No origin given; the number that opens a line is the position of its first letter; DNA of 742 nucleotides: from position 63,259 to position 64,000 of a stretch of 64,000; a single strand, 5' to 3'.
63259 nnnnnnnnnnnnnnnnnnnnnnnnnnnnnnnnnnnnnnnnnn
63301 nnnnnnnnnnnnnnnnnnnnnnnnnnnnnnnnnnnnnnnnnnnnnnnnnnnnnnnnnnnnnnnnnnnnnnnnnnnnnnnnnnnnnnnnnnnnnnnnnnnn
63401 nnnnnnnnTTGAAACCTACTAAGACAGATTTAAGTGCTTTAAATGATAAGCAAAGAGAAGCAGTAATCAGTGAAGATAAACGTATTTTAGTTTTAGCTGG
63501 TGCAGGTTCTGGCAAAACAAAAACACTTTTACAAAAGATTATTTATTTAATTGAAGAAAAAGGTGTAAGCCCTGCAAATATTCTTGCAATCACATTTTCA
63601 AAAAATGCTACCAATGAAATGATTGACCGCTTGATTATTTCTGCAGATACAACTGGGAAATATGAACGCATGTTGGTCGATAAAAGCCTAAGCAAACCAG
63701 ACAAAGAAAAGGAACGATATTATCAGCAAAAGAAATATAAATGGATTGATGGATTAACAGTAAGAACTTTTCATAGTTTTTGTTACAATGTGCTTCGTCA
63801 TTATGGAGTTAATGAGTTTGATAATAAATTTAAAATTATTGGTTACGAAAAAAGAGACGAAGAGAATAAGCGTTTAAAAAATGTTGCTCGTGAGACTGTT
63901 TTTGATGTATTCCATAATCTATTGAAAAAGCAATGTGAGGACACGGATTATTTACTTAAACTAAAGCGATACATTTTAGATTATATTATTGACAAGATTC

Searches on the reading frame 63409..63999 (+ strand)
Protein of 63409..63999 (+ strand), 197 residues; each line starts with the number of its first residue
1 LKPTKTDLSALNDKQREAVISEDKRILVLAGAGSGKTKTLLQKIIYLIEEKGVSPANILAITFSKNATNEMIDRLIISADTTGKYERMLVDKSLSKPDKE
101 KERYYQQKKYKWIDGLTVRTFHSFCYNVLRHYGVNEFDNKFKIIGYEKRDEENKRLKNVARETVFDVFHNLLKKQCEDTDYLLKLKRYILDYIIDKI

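Call 9: search_protein_families(library=pfam, proteins=[window:63409-63999:+], max_evalue=0.01)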
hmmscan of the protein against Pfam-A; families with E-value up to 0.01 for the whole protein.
window:63409-63999:+ (197 aa): 6 families
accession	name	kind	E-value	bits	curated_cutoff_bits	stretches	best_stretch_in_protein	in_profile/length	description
PF00580.27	UvrD-helicase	-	2.3e-32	113.2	23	1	11-163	1-123/271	UvrD/REP helicase N-terminal domain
PF13245.12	AAA_19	-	1.9e-10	41.5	25.1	1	15-94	1-72/134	AAA domain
PF13604.12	AAA_30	-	2e-05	24.8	27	1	11-90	2-81/191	AAA domain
PF13086.12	AAA_11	-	0.0001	22.6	27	1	11-84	2-80/257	AAA domain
PF00270.35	DEAD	-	0.0031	17.7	26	1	19-174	10-132/167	DEAD/DEAH box helicase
PF04851.21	ResIII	-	0.0033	17.8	22.5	1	17-172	17-138/164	Type III restriction enzyme, res subunit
